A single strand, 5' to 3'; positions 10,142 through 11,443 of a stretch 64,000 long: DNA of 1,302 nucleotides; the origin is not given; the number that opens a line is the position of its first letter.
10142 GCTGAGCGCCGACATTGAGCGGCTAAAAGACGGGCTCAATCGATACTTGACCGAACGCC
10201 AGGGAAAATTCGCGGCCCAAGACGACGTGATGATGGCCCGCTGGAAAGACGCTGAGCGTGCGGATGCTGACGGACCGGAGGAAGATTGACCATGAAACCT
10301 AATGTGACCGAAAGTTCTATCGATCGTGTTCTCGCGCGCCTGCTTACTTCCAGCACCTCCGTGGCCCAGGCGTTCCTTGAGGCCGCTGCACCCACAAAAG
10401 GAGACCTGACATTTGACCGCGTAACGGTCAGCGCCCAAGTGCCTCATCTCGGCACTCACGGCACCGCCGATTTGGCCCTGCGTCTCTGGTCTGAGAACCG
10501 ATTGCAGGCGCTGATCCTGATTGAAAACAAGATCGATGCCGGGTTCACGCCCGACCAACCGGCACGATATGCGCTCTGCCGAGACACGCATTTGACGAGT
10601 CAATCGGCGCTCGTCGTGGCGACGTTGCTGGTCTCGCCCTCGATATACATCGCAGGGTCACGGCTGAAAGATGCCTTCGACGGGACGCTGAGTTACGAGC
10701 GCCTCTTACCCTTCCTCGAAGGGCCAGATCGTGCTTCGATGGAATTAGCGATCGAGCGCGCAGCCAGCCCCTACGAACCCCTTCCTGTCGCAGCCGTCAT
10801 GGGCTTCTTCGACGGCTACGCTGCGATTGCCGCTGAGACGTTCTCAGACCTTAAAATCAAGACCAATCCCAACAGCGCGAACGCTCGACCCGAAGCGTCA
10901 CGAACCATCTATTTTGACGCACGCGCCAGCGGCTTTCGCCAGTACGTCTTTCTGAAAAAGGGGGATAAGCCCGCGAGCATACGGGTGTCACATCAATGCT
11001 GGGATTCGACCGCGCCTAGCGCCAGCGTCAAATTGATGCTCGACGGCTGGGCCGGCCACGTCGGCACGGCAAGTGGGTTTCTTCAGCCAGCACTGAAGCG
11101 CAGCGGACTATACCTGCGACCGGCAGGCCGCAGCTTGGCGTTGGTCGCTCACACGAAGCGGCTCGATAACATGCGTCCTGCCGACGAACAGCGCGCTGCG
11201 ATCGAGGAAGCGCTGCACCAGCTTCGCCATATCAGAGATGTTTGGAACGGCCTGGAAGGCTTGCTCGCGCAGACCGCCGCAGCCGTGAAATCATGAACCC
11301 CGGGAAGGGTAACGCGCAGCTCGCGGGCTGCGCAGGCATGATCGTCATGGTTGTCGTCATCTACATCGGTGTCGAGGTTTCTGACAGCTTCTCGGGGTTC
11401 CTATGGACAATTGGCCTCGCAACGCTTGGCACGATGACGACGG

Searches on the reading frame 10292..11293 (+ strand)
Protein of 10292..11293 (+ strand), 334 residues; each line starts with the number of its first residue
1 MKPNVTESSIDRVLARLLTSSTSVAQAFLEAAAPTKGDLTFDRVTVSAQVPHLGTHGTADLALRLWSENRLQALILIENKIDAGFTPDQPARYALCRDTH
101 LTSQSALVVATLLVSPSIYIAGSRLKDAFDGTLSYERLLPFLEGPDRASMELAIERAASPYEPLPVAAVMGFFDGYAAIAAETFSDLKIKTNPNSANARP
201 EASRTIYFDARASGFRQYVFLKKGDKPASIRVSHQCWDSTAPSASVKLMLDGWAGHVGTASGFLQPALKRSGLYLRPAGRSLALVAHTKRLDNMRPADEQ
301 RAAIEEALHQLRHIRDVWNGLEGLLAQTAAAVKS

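Call 4: search_protein_families(library=pfam, proteins=[window:10292-11293:+], max_evalue=1)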
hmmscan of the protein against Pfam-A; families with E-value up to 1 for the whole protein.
window:10292-11293:+ (334 aa): 1 family
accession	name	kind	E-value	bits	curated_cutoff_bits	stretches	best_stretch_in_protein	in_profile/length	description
PF14281.12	PDDEXK_4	-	0.053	13.9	22.3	1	71-94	86-109/183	PD-(D/E)XK nuclease superfamily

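Call 5: search_protein_families(library=padloc, proteins=[window:10292-11293:+], max_evalue=1)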
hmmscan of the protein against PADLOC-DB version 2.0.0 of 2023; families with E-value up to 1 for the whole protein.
window:10292-11293:+ (334 aa): 3 families
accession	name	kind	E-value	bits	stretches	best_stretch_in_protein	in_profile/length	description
PDLC04983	PDC-S26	-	0.0022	15.5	1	15-94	56-134/413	-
PDLC04977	PDC-S26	-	0.048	10.8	1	70-94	114-138/400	-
PDLC04974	PDC-S26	-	0.052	10.8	1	73-96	119-142/401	-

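Call 18: find_homologous_proteins(query=window:10292-11293:+)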
Query window:10292-11293:+ (334 aa): 81 proteins with E <= 0.001 among 8000 candidates.
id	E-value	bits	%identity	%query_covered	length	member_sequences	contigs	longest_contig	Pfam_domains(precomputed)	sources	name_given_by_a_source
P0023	1.3e-215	733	100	100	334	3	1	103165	-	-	-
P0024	1.6e-190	650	90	100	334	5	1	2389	-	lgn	-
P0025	2.2e-181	620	86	100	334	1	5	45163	-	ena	-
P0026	4.8e-177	606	83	100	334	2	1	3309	-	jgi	jgi:hypothetical protein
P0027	1.4e-174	598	82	100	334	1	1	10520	-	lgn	-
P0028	2.5e-164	564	78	100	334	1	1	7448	-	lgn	-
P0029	3.0e-162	557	77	100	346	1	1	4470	-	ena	-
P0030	2.4e-153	528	73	100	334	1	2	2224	-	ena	-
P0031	2.7e-151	521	72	100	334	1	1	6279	-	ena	-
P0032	6.8e-146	504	71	99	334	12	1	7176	-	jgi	jgi:hypothetical protein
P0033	5.7e-145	501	68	100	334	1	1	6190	-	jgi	jgi:hypothetical protein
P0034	1.1e-138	480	66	100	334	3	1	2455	-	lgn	-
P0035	2.5e-138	479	67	100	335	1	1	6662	-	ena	-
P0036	3.8e-137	475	67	99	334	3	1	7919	-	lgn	-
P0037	6.9e-133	461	66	100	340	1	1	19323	-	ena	-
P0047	6.9e-117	408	60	96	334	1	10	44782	-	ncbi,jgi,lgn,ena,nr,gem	ncbi:MAG: hypothetical protein SGJ03_15395 [Alphaproteobacteria bacterium]|nr:hypothetical protein [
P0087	5.8e-48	182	39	96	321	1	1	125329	-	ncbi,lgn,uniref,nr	ncbi:hypothetical protein [Candidatus Halocynthiibacter alkanivorans]|uniref:hypothetical protein n=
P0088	2.7e-47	180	41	94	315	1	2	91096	-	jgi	-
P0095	9.1e-44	168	36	94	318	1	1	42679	-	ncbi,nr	ncbi:hypothetical protein HGG71_02210 [Rhodobacteraceae bacterium R_SAG2]|nr:hypothetical protein [R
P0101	2.3e-38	150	37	84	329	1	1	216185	-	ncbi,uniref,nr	ncbi:hypothetical protein [Bradyrhizobium sp. JYMT SZCCT0428]|uniref:hypothetical protein n=1 Tax=Br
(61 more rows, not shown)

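Call 19: find_encoding_contigs(protein=P0087, flank=8000, max_places=2)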
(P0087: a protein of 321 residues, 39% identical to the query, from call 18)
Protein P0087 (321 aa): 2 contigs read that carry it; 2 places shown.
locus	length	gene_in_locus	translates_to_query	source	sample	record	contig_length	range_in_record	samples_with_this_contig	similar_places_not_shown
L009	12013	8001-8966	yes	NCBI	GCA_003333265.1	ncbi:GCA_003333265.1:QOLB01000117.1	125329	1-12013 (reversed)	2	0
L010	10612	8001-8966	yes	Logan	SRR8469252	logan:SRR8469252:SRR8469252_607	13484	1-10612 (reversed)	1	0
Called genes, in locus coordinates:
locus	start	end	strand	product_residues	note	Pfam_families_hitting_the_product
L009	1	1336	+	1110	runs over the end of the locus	PF13482:RNase_H_2, PF13245:AAA_19 (weak), PF13604:AAA_30, PF13086:AAA_11, PF13087:AAA_12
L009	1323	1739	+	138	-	-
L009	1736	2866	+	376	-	PF00149:Metallophos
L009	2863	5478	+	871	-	PF02463:SMC_N (faint), PF13175:AAA_15 (faint), PF13476:AAA_23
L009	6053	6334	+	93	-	-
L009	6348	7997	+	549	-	-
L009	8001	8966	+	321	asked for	-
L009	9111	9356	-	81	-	-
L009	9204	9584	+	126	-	-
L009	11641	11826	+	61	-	-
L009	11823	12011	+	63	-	?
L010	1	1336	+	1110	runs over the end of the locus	PF13482:RNase_H_2, PF13245:AAA_19 (weak), PF13604:AAA_30, PF13086:AAA_11, PF13087:AAA_12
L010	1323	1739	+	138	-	-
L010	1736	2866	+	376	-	PF00149:Metallophos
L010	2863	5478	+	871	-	PF02463:SMC_N (faint), PF13175:AAA_15 (faint), PF13476:AAA_23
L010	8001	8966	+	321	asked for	-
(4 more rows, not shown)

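Call 20: find_encoding_contigs(protein=P0101, flank=8000, max_places=2)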
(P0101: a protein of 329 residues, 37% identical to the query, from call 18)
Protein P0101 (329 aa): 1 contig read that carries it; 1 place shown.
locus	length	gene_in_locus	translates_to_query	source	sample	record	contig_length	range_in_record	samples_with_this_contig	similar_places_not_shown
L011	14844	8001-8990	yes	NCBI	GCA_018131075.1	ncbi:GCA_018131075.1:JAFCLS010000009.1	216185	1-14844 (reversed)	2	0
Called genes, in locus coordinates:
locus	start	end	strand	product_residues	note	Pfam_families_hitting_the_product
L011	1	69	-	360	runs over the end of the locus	PF21320:WHD_Rv2258c, PF13489:Methyltransf_23, PF02390:Methyltransf_4 (weak), PF05175:MTS (faint), PF13847:Methyltransf_31, PF08241:Methyltransf_11, PF08242:Methyltransf_12, PF13649:Methyltransf_25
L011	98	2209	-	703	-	PF00561:Abhydrolase_1, PF12146:Hydrolase_4, PF12697:Abhydrolase_6, PF06821:Ser_hydrolase (faint), PF04101:Glyco_tran_28_C (weak)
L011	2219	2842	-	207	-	PF00440:TetR_N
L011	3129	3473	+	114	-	PF07372:DUF1491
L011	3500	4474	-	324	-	PF10098:DUF2336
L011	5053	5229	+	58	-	-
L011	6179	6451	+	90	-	-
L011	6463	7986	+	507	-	-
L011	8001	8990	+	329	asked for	-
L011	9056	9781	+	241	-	-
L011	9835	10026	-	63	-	-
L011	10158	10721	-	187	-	PF13240:Zn_Ribbon_1 (weak)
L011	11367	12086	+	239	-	-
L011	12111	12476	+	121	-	-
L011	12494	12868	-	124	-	-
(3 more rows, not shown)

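Call 21: find_encoding_contigs(protein=P0047, flank=8000, max_places=3)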
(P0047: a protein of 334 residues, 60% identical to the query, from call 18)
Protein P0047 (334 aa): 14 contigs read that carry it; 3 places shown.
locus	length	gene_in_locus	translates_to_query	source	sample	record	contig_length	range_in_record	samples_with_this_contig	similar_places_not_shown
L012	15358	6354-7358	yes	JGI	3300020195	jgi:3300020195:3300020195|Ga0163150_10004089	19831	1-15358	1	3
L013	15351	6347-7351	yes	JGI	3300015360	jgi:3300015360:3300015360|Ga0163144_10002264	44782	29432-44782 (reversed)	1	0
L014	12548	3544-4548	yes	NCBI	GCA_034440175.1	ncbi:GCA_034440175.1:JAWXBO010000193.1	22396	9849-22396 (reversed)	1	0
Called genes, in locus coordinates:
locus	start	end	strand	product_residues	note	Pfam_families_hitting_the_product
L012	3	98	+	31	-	?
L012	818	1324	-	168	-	-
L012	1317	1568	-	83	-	PF13711:DUF4160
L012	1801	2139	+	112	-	PF04828:GFA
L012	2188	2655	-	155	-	PF01124:MAPEG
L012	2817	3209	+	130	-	-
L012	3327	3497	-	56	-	PF00120:Gln-synt_C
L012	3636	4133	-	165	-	-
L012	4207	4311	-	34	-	-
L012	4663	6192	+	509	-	-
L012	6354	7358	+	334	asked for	-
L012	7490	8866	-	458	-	PF00120:Gln-synt_C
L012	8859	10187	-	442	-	PF00202:Aminotran_3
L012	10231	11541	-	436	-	PF07690:MFS_1, PF00083:Sugar_tr (faint)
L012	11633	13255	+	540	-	PF01565:FAD_binding_4, PF02913:FAD-oxidase_C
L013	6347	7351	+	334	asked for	-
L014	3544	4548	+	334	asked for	-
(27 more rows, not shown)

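Call 24: search_protein_families(library=ncbifam, proteins=[window:10292-11293:+], max_evalue=0.1)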
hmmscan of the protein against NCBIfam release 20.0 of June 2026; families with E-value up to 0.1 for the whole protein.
window:10292-11293:+ (334 aa): 0 families

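Call 44: find_related_loci(query=A5, collection=genome_contigs, flank=10000)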
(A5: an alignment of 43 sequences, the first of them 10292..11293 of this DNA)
Query A5 (334 aa) in genome_contigs; peptide patterns used: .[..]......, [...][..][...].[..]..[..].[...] (x = any residue, [..] = any of these).
310 stretches matched a pattern; 139 encode a relative of the query (tblastn E <= 1e-3); the best 80 are kept; 80 distinct loci.
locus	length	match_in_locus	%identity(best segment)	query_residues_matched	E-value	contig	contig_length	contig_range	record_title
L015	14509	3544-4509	60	1-322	4e-125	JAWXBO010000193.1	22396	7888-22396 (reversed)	MAG: Alphaproteobacteria bacterium isolate MP6IB1.66 k99_1088152, whole genome shotgun sequence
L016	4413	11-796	70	73-334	4e-122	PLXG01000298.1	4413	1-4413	MAG: Myxococcales bacterium isolate palsa_1153 73.20120700_P3D.479_contig_411423, whole genome shotgun sequence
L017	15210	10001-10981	58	1-332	5e-117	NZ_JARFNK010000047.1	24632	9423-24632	Sphingobium arseniciresistens strain H39-3-25 spades_K_21_77_47, whole genome shotgun sequence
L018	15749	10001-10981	60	1-332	8e-117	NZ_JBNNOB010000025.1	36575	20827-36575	Sphingomonas sp. NPDC019816 NPDC019816_318_H11.ctg-0025, whole genome shotgun sequence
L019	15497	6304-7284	59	1-332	3e-115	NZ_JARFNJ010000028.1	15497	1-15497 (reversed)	Sphingomonas pollutisoli strain H39-1-10 spades_K_21_77_28, whole genome shotgun sequence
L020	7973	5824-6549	57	1-242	8e-88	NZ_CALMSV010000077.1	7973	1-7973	MAG: uncultured Sphingorhabdus sp. isolate SRR2107210_bin.25_CONCOCT_v1.1_MAG ERZ794914.3576, whole genome shotgun seque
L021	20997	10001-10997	66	1-332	6e-107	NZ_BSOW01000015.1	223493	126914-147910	Bradyrhizobium iriomotense strain NBRC 102520 sequence015, whole genome shotgun sequence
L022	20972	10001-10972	40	2-332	3e-64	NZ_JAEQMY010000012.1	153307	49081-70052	Microvirga aerilata strain 5420S-16 NODE_12_length_153307_cov_39.815219, whole genome shotgun sequence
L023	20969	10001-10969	38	2-332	1e-58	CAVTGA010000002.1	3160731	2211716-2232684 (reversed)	MAG: uncultured Alphaproteobacteria bacterium isolate MFD09212.bin.1.19 genome assembly, contig: contig_3143, whole geno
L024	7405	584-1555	38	2-333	2e-58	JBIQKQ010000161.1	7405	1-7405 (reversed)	MAG: Hyphomicrobiales bacterium isolate mag.115f NODE_10739_length_7405, whole genome shotgun sequence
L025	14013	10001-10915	39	1-320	2e-54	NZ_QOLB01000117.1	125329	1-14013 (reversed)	Candidatus Halocynthiibacter alkanivorans strain Bin25_node5 NODE_78_length_125329_cov_6.8806_ID_1402373, whole genome s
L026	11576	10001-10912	38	5-319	3e-51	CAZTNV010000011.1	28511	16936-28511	MAG TPA_asm: uncultured Mycobacteriaceae bacterium isolate SRP072547_co2_99 genome assembly, contig: NODE_1951_length_28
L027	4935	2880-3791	39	5-319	1e-50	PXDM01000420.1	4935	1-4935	MAG: Rhodobacteraceae bacterium isolate T3Sed10_335 T3-Sed10-C49391, whole genome shotgun sequence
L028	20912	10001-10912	40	5-319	9e-50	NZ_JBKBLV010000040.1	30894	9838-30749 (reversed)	MAG: Tabrizicola flagellatus isolate 21I_052.bin.23 NODE_612_length_30894_cov_16.474767, whole genome shotgun sequence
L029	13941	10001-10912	38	5-319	7e-50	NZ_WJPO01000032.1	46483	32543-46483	Rhodovulum strictum strain DSM 11289 NODE_32_length_46483_cov_44.8412, whole genome shotgun sequence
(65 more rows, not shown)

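Call 51: search_protein_families(library=padloc, alignment_id=A6, max_evalue=0.001)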
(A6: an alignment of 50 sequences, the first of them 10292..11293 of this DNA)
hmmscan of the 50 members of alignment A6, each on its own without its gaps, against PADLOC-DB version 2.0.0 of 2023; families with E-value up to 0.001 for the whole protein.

A. member 1, window:10292-11293:+ (334 aa): 0 families

B. families by the number of members that match (of 50 scanned): 6 families
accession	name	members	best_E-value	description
PDLC04983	PDC-S26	34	5.7e-09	-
PDLC04974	PDC-S26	30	1.5e-06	-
PDLC04980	PDC-S26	28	1e-07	-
PDLC04977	PDC-S26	22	1.8e-06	-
PDLC04972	PDC-S26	8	1.7e-05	-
PDLC04971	PDC-S26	1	0.00063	-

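Call 52: search_protein_families(library=pfam, alignment_id=A6, max_evalue=0.001)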
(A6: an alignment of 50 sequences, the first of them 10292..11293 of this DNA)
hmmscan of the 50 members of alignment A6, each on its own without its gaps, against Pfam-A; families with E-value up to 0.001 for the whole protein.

A. member 1, window:10292-11293:+ (334 aa): 0 families

B. families by the number of members that match (of 50 scanned): 1 family
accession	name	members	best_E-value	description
PF14281.12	PDDEXK_4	30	1.8e-09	PD-(D/E)XK nuclease superfamily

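Call 53: predict_structure(alignment_id=A5)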
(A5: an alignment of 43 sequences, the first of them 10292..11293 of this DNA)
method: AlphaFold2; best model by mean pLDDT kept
length: 334 residues; sequences in the alignment: 43
mean_pLDDT: 92.5   pTM: 0.69
mean pLDDT of the five models: 92.5, 92.3, 92.3, 92.0, 91.5
residues with pLDDT >= 90: 268; 70-90: 49; 50-70: 16; < 50: 1
segments of 3 or more residues with pLDDT < 50: none
pLDDT, mean of each block of 10 residues (from residue 1): 77 97 97 93 97 95 97 97 77 97 97 95 89 97 95 80 81 97 97 81 92 97 94 83 88 96 95 94 95 95 98 98 97 80
secondary structure, 60 per line:
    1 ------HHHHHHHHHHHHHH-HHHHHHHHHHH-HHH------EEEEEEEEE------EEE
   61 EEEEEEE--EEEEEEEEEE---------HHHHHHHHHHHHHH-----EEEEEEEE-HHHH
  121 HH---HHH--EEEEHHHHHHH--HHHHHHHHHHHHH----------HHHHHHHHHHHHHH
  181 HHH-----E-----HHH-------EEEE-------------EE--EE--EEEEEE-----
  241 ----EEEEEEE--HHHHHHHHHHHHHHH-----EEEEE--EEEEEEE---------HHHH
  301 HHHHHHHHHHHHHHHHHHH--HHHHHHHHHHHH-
elements in order: H7-20 H22-32 E43-51 E58-67 E70-79 H89-102 E108-115 H117-122 E131-134 H135-141 H144-156 H167-183 E205-208 E230-235 E245-251 H254-268 E274-278 E281-287 H297-319 H322-333

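Call 56: fold_search(model_id=the predicted structure, library=pdb)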
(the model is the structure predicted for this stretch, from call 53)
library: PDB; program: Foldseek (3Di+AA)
matches with E <= 10: 966; with E <= 0.001: 0
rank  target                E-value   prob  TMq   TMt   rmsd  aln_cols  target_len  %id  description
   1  9nl2_A                8.3e-03  0.82  0.20  0.08   8.8       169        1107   12  Structure of R2 retrotransposon protein from Platysternon megacephalum initiating target-primed reverse transcription (released 2025-06-18)
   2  9fig                  1.2e-02  0.28  0.12  0.12  16.0       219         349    8  Crystal structure of the arginine kinase Sar s 20 (released 2025-06-11)
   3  9ibq_A                1.7e-02  0.90  0.24  0.28   5.7       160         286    7  Structure of BstEII with DNA substrate (released 2026-03-04)
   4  8em1_A                1.8e-02  0.82  0.21  0.16   6.6       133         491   13  Type IIS Restriction Endonuclease PaqCI, DNA Unbound (released 2023-03-22)
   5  8em1_B                2.4e-02  0.80  0.18  0.13   6.6       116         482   11  Type IIS Restriction Endonuclease PaqCI, DNA Unbound (released 2023-03-22)
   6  6qnz_B                3.0e-02  0.35  0.16  0.10  16.6       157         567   12  Crystal structure of the site-specific DNA nickase N.BspD6I E418A Mutant (released 2020-03-04)
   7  9ux0_B                3.9e-02  0.35  0.16  0.30  10.7       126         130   13  Crystal structure of the virulence effector VepA in complex with its secretion chaperone VecA (released 2025-06-25)
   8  8yx0                  4.1e-02  0.54  0.10  0.10   8.9        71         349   14  Crystal structure of Procambarus clarkii Arginine kinase (released 2025-04-09)
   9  3n78_B                4.9e-02  0.63  0.23  0.23  11.4       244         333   11  SgrAI bound to Secondary Site DNA and Mg(II) (released 2010-11-24)
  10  9fhn_A                4.9e-02  0.44  0.10  0.10   9.1        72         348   12  Crystal structure of the arginine kinase Der p 20.0101 (released 2025-06-11)
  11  5uts_F                4.9e-02  0.14  0.16  0.13  18.2       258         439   10  Carbon Sulfoxide lyase, Egt2 in the Ergothioneine biosynthesis pathway (released 2018-02-21)
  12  2p14                  5.2e-02  0.57  0.21  0.35  10.0       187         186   14  Crystal structure of small subunit (R.BspD6I2) of the heterodimeric restriction endonuclease R.BspD6I (released 2008-03-11)
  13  4h5b_A                5.6e-02  0.82  0.25  0.45   6.3       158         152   14  Crystal Structure of DR_1245 from Deinococcus radiodurans (released 2013-01-30)
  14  9bgj_B                5.6e-02  0.47  0.22  0.22  11.5       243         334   11  SgrAI mutant K242A endonuclease DNA-bound dimer with Mg2+ and intact primary site DNA (released 2025-03-05)
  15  8wtb_A                5.6e-02  0.33  0.11  0.15   9.6        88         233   15  Crystal structure of McsA/McsB complex truncated by chymotrypsin (released 2024-05-08)
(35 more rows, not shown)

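Call 65: search_solved_structures(query=A6, max_evalue=1)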
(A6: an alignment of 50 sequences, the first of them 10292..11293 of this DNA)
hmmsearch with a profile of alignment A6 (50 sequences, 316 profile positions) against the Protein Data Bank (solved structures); distinct sequences matched with E-value up to 1: 1.
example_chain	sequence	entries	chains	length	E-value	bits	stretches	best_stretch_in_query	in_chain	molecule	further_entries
5vkw_A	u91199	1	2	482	0.8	11.9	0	140-222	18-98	Adenylosuccinate lyase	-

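Call 68: find_encoding_contigs(protein=P0088, flank=10000, max_places=2)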
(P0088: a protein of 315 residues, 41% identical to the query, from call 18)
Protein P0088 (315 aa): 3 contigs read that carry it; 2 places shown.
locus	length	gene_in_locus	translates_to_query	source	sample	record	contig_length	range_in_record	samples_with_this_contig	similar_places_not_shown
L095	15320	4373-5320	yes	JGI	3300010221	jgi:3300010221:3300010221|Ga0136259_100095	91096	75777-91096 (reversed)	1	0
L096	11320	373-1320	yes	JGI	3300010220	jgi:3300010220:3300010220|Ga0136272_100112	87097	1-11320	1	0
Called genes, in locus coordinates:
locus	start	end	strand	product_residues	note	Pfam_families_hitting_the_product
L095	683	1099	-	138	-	-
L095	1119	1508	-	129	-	-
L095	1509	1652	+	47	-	-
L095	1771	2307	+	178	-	PF00929:RNase_T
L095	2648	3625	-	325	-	PF13280:WYL, PF25583:WCX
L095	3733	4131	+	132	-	-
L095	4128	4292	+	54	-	-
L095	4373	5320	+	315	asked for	-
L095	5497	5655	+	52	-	-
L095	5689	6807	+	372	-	PF00149:Metallophos (weak)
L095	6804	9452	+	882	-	PF02463:SMC_N (faint)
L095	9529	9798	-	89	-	-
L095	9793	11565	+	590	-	PF00145:DNA_methylase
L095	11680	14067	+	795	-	PF12796:Ank_2 (weak), PF13606:Ank_3 (faint), PF13637:Ank_4 (faint), PF12796:Ank_2 (weak), PF00023:Ank (weak), PF04542:Sigma70_r2, PF04539:Sigma70_r3 (weak), PF04545:Sigma70_r4, +1 more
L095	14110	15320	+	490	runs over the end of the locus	PF13589:HATPase_c_3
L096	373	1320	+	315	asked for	-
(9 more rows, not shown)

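Call 69: find_encoding_contigs(protein=P0095, flank=10000, max_places=2)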
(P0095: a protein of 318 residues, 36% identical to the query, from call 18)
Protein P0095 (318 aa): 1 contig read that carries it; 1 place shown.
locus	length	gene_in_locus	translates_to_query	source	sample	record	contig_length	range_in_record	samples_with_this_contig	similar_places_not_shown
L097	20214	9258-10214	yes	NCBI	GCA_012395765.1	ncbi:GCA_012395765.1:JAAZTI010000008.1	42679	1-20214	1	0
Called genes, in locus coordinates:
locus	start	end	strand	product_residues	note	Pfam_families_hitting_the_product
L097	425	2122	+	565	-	PF00884:Sulfatase, PF01663:Phosphodiest (weak), PF16347:SGSH_C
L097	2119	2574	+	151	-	PF00190:Cupin_1 (weak), PF02311:AraC_binding (weak), PF07883:Cupin_2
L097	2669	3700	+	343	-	PF03480:DctP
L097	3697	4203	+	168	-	PF04290:DctQ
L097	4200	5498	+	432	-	PF06808:DctM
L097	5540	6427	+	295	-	PF00126:HTH_1, PF03466:LysR_substrate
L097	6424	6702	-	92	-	PF03466:LysR_substrate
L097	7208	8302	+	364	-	PF00665:rve (weak), PF09299:Mu-transpos_C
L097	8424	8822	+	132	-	PF05621:TniB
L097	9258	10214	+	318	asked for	-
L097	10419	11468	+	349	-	PF01548:DEDD_Tnp_IS110, PF02371:Transposase_20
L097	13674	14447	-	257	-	PF08861:DUF1828 (weak)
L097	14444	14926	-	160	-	-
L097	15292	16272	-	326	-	PF07751:Abi_2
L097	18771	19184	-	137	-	PF11740:KfrA_N (weak)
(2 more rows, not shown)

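Call 70: find_encoding_contigs(protein=P0025, flank=10000, max_places=3)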
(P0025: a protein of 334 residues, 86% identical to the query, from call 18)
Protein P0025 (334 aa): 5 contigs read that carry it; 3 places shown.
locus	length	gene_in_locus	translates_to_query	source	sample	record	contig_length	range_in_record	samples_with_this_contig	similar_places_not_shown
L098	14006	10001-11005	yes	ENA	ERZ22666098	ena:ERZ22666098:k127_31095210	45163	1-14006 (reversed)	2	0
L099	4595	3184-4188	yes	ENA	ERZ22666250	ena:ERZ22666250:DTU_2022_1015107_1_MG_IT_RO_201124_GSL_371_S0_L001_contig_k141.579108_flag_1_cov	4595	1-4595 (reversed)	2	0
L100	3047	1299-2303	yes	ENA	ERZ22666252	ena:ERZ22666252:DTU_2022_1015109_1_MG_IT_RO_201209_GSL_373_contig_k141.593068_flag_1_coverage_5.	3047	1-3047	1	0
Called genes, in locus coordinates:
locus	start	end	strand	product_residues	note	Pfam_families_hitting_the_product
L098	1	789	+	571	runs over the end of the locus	-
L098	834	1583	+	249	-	PF22558:REase-ARP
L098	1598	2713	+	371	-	-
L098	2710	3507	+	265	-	-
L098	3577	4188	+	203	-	PF11074:DUF2779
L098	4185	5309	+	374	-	-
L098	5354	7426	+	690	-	PF01078:Mg_chelatase (faint), PF02367:TsaE (faint), PF06068:TIP49 (faint), PF06414:Zeta_toxin (faint), PF13191:AAA_16 (weak), PF20030:bpMoxR (faint), PF00004:AAA (weak), PF00004:AAA, +11 more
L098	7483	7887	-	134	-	-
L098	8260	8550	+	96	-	-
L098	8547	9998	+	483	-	-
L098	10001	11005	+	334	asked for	-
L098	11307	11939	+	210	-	-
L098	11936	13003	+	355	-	-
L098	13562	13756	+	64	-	PF13384:HTH_23, PF13551:HTH_29 (weak)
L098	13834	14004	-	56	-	?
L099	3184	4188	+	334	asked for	-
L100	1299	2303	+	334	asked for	-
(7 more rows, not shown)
